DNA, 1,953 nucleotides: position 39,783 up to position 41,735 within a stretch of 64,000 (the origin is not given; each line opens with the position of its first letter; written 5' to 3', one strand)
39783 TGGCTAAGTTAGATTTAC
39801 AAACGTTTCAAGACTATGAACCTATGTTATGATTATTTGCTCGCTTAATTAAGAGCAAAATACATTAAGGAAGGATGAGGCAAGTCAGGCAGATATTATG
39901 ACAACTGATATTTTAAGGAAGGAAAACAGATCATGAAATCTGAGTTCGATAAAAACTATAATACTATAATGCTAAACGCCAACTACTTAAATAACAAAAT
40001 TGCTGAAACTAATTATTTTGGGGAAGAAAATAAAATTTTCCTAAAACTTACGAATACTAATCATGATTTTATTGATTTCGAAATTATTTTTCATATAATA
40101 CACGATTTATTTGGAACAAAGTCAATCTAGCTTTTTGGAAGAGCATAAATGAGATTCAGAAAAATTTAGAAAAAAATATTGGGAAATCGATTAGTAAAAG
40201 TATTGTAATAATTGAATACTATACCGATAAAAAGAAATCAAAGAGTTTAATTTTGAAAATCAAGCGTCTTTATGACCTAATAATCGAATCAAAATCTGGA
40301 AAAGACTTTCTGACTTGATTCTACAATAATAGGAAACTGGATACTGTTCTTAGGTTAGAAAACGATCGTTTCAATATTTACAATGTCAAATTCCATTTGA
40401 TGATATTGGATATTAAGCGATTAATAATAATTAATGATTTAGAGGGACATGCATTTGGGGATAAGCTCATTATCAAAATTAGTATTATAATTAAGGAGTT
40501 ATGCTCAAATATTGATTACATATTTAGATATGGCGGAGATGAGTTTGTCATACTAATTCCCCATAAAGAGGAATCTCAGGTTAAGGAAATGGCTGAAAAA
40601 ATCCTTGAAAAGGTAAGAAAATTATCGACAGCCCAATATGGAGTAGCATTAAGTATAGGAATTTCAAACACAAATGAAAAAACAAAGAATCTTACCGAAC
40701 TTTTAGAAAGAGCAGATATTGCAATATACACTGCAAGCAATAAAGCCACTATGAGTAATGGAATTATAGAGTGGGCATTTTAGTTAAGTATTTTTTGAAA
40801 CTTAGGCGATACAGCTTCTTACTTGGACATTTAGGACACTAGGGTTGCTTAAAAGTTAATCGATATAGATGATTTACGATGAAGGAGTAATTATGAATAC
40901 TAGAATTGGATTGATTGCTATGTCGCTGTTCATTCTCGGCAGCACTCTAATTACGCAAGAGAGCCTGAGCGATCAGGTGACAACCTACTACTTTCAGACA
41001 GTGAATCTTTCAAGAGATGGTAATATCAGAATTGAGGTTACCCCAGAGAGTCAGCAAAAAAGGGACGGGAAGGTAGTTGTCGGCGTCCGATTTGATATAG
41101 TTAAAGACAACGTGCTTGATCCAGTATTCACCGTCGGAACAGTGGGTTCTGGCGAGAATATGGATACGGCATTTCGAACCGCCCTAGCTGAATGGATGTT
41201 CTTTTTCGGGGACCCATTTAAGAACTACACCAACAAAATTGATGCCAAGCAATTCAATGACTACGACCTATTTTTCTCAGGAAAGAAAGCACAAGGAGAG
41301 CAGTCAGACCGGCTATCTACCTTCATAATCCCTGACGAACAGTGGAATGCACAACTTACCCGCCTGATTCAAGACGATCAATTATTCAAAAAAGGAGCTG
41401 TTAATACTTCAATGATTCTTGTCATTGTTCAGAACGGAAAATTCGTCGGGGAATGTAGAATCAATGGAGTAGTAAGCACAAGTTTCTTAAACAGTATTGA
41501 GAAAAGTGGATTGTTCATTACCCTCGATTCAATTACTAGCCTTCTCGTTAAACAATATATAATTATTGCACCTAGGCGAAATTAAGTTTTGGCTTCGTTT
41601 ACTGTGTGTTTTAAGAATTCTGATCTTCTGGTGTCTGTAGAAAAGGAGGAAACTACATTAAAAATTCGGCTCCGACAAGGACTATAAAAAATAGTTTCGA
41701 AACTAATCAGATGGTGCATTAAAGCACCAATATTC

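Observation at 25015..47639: Island cargo is dominated by enzymes that erase protein modifications, with no writers, toxins or phage genes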

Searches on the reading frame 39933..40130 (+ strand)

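Call 6: search_protein_families(library=pfam, max_evalue=0.01, proteins=[window:39933-40130:+])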
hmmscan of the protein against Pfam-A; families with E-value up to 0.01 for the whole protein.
window:39933-40130:+ (65 aa): 1 family
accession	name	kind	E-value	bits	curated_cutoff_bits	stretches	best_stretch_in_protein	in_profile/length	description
PF07033.16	Orthopox_B11R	-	0.0075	16.5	25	1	3-59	12-69/71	Orthopoxvirus B11R protein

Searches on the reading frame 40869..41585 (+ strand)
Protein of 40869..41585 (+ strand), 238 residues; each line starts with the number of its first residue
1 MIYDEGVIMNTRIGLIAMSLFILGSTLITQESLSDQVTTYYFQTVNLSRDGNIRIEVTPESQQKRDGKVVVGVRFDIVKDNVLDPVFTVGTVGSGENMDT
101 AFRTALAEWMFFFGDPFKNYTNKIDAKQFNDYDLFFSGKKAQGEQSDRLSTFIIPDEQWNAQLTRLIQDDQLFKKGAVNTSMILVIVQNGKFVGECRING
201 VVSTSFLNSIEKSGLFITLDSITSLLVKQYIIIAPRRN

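Call 5: search_protein_families(library=pfam, max_evalue=0.01, proteins=[window:40869-41585:+])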
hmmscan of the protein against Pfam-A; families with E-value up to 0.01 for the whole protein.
window:40869-41585:+ (238 aa): 1 family
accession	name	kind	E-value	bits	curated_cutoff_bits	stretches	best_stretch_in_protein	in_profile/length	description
PF19875.4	DUF6348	-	3.7e-05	24.2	27.7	1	58-233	17-193/195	Family of unknown function (DUF6348)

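Call 101: search_protein_families(library=phrogs, max_evalue=0.001, proteins=[window:40869-41585:+])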
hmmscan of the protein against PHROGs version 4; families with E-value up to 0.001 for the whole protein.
window:40869-41585:+ (238 aa): 0 families
